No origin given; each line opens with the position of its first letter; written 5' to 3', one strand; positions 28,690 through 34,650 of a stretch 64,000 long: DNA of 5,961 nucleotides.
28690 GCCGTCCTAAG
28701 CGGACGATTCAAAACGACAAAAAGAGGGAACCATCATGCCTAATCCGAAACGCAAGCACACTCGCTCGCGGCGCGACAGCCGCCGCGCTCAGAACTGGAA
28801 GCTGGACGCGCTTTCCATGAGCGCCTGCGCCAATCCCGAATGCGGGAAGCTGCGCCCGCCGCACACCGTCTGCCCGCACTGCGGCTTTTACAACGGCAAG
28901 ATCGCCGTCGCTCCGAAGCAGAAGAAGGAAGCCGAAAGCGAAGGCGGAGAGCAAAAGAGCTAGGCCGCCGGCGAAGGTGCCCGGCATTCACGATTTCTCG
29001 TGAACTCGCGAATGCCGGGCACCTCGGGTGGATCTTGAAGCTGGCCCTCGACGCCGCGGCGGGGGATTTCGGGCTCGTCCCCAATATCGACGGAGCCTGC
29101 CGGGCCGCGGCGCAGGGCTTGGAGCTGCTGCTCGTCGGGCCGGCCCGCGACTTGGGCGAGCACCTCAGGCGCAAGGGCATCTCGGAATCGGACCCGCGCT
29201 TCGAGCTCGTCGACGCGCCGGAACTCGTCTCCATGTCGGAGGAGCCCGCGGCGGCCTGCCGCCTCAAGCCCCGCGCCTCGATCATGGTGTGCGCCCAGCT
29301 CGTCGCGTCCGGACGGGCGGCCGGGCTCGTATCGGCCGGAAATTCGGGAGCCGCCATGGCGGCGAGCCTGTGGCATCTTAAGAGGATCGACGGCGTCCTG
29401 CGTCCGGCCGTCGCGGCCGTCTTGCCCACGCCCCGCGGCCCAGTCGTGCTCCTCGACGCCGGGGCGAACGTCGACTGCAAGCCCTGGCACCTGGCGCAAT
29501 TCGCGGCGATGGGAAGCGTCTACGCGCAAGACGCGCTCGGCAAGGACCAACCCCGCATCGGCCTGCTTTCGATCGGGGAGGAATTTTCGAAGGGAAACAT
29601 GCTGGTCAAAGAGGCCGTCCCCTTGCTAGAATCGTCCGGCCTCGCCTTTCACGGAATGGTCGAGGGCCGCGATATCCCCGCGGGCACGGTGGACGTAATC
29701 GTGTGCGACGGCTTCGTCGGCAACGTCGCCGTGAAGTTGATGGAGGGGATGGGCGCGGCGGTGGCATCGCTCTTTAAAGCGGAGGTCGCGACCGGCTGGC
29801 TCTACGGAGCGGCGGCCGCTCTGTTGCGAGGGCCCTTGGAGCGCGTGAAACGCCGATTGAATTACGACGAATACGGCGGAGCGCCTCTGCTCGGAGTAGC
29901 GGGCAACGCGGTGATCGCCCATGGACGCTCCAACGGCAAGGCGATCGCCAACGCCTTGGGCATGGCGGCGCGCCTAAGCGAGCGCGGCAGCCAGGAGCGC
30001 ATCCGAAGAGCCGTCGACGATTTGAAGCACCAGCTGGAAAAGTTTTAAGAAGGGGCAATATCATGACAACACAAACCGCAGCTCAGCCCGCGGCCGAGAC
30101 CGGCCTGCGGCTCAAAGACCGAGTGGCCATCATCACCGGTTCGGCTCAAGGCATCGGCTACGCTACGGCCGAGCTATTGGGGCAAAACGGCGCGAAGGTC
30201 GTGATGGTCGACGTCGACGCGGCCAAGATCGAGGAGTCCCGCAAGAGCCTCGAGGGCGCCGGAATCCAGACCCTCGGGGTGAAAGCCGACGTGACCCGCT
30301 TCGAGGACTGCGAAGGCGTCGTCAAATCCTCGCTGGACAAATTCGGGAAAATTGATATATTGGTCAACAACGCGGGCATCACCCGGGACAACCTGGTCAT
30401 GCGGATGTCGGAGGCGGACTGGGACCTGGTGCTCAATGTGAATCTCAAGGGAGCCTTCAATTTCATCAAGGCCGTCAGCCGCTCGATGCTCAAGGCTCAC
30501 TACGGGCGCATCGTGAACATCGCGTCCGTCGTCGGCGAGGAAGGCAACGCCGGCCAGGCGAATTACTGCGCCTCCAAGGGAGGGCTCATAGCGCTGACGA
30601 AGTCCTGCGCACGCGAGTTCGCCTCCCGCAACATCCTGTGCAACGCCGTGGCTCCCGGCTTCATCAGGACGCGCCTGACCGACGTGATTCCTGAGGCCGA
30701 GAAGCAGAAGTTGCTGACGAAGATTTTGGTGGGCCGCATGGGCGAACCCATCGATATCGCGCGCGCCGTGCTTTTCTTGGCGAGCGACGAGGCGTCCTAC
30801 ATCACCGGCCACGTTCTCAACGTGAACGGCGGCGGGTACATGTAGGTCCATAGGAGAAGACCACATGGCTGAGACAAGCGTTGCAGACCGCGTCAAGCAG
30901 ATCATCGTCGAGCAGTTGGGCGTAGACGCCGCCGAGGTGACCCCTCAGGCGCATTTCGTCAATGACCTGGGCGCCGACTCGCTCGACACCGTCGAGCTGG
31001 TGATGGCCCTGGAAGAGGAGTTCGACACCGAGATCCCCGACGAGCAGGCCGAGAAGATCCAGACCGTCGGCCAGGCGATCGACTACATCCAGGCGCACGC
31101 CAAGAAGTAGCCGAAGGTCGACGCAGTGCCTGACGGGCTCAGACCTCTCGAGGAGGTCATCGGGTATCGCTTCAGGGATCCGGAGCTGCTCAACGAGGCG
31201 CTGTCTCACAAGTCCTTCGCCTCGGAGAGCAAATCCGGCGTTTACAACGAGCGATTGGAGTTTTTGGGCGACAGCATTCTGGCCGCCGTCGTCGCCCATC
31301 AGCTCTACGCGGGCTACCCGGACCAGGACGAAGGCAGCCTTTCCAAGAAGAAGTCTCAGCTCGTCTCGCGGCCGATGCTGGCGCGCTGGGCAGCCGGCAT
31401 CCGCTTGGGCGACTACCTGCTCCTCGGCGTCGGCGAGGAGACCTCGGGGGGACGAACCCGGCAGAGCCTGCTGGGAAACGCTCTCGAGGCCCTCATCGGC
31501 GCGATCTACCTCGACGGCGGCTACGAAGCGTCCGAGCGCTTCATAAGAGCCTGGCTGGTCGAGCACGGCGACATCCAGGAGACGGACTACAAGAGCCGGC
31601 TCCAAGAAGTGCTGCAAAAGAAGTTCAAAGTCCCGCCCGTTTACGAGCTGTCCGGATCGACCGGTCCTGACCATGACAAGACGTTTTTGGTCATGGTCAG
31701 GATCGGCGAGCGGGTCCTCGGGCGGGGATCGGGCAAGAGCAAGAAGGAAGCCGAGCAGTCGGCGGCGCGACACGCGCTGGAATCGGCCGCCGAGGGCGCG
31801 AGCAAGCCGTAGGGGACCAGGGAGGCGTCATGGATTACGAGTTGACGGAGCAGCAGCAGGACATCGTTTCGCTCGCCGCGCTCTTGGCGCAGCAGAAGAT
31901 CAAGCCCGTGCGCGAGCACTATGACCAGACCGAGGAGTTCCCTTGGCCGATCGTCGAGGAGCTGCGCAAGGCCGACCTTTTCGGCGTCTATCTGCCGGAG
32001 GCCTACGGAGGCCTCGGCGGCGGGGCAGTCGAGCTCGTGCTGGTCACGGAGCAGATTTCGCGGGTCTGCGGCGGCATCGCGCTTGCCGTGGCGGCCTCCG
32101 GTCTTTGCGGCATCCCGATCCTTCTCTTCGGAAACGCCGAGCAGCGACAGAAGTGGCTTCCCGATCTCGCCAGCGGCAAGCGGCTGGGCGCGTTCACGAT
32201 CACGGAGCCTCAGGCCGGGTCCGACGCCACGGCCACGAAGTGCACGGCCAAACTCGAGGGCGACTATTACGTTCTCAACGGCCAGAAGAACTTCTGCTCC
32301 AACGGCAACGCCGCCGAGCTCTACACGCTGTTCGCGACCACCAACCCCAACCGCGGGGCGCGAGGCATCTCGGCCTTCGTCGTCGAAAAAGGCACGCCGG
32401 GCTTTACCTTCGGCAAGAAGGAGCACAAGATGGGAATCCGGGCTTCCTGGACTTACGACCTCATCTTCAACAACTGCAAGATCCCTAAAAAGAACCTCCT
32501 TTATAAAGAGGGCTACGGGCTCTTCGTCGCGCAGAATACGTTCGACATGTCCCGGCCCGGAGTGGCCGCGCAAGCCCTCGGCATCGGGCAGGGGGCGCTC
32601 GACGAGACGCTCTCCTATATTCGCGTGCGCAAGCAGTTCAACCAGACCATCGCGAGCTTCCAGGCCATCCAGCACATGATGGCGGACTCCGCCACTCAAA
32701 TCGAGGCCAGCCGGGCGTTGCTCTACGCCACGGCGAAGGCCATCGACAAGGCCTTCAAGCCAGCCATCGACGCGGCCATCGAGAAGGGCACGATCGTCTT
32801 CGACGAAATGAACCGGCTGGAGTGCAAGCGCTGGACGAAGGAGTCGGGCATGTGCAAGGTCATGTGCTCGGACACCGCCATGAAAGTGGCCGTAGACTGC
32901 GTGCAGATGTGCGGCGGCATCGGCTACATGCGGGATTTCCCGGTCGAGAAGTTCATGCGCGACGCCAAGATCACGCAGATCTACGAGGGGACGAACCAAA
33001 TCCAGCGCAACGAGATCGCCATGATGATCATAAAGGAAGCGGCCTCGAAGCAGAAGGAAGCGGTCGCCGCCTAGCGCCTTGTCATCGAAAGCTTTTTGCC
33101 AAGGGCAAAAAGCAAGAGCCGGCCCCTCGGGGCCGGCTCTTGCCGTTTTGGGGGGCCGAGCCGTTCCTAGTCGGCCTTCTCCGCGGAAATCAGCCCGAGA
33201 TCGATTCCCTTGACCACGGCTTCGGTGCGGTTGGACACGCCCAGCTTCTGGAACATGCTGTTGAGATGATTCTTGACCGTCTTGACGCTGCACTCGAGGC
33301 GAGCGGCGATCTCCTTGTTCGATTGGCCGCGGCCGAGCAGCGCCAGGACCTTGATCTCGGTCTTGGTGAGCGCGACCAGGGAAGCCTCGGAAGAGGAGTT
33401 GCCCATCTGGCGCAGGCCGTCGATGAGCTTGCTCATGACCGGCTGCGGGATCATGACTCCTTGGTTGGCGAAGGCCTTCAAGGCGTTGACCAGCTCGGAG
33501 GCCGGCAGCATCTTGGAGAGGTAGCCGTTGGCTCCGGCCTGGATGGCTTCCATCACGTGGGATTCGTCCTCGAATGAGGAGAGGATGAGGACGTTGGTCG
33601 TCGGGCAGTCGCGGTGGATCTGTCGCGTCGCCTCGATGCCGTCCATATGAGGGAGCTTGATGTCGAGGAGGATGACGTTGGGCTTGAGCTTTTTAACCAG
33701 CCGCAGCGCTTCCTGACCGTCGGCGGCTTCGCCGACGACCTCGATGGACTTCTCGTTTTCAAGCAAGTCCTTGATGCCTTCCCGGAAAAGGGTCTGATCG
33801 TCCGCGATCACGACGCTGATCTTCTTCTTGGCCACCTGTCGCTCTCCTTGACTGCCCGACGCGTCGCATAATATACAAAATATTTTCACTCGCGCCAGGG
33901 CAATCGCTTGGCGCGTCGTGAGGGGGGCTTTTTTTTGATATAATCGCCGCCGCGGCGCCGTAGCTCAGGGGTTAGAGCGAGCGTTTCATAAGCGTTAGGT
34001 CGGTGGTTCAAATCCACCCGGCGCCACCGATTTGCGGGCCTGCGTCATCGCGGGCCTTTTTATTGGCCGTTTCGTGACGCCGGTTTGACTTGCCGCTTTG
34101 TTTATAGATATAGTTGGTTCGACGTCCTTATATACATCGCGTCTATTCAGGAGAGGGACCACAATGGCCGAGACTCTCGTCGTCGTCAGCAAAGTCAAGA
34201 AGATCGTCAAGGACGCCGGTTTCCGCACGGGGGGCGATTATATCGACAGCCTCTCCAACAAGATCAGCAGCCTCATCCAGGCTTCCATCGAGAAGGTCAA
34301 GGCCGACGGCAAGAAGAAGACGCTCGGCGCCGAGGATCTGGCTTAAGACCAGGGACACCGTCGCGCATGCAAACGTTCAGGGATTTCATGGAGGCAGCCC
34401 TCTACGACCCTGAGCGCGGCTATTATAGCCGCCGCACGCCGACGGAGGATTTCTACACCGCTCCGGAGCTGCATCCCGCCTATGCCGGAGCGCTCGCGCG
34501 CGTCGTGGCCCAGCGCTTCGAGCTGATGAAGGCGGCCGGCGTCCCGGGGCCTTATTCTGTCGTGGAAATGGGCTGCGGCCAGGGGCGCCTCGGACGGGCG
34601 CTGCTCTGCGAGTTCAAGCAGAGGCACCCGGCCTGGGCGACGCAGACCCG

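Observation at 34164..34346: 60-aa bacterial histone-fold protein at the head of the MidA-nuo gene string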

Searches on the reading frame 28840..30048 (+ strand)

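Call 69: search_protein_families(library=pfam, proteins=[window:28840-30048:+], max_evalue=0.001)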
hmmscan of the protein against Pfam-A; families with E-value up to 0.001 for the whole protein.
window:28840-30048:+ (402 aa): 1 family
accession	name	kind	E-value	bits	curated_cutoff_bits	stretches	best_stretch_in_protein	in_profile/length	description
PF02504.20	FA_synthesis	-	1.4e-94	317.2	29.1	1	66-385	1-322/324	Fatty acid synthesis protein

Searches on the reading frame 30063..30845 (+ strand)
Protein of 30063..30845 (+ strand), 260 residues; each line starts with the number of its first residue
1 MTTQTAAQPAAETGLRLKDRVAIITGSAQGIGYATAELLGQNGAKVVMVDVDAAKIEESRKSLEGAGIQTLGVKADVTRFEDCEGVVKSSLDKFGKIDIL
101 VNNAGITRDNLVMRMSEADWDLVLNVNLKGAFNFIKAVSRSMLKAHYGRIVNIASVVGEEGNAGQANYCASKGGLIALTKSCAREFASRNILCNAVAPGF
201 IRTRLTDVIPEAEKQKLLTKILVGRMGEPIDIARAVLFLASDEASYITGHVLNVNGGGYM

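Call 69: search_protein_families(library=pfam, proteins=[window:30063-30845:+], max_evalue=0.001)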
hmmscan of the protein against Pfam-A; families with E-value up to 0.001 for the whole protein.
window:30063-30845:+ (260 aa): 3 families
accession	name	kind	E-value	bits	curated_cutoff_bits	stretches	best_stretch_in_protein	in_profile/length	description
PF13561.12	adh_short_C2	-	2.2e-65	221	27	1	26-257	1-234/236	Enoyl-(Acyl carrier protein) reductase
PF00106.31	adh_short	-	1.8e-59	201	26.6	1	20-212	1-193/195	short chain dehydrogenase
PF08659.16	KR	-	3.7e-17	63.3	22.6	1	23-178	4-159/180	KR domain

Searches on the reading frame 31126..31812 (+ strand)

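Call 69: search_protein_families(library=pfam, proteins=[window:31126-31812:+], max_evalue=0.001)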
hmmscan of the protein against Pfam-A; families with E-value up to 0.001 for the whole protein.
window:31126-31812:+ (228 aa): 5 families
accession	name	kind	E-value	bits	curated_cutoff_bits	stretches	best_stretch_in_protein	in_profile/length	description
PF14622.11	Ribonucleas_3_3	-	7.7e-38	130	35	1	18-146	1-126/128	Ribonuclease-III-like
PF00636.31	Ribonuclease_3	-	2.7e-22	79.9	27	1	42-132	1-102/102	Ribonuclease III domain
PF00035.32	dsrm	-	1.3e-20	74.1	23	1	155-219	1-64/66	Double-stranded RNA binding motif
PF14709.13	DND1_DSRM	-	0.00024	21.8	25.7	1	156-219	4-77/80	double strand RNA binding domain from DEAD END PROTEIN 1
PF24995.1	DSRM_2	-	0.00061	20.6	27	0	186-219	42-75/79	dsRNA binding domain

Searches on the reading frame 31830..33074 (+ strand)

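Call 69: search_protein_families(library=pfam, proteins=[window:31830-33074:+], max_evalue=0.001)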
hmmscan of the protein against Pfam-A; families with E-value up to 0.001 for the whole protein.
window:31830-33074:+ (414 aa): 5 families
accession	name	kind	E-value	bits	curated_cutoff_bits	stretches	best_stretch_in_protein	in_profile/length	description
PF00441.29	Acyl-CoA_dh_1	-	3e-43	148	22.4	1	230-399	3-148/150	Acyl-CoA dehydrogenase, C-terminal domain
PF02771.21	Acyl-CoA_dh_N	-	1.5e-31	109.5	22.9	1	6-117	1-113/113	Acyl-CoA dehydrogenase, N-terminal domain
PF02770.24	Acyl-CoA_dh_M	-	4.9e-25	88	33.3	1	121-216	1-97/97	Acyl-CoA dehydrogenase, middle domain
PF08028.16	Acyl-CoA_dh_2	-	8.3e-20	71.9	22.7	1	245-389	3-133/134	Acyl-CoA dehydrogenase, C-terminal domain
PF22924.1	ACOX_C_alpha1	-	2.3e-08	34.5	27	1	261-394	27-162/169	Acyl-CoA oxidase, C-alpha1 domain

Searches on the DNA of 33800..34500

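Call 51: search_rna_families(source=window, start=33800, end=34500, threshold=evalue, max_evalue=1)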
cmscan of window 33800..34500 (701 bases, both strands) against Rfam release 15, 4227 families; matches with E-value up to 1: 4.
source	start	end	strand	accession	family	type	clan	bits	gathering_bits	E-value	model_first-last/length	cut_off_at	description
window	33954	34026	+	RF00005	tRNA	Gene; tRNA;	CL00001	68.2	29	1.1e-14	1-71/71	no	tRNA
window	33960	34064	+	RF02435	SpF41_sRNA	Gene; sRNA;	-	30.3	52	0.011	1-105/105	no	Streptococcus sRNA SpF41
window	33954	34027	-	RF04354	Plastid-ycf2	Cis-reg;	-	30.1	65.7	0.00037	1-75/75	no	Plastid-ycf2 5UTR RNA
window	33954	34025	+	RF01684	mascRNA-menRNA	Gene;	-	23.3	42.5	0.032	1-56/56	no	MALAT1-associated small cytoplasmic RNA/MEN beta RNA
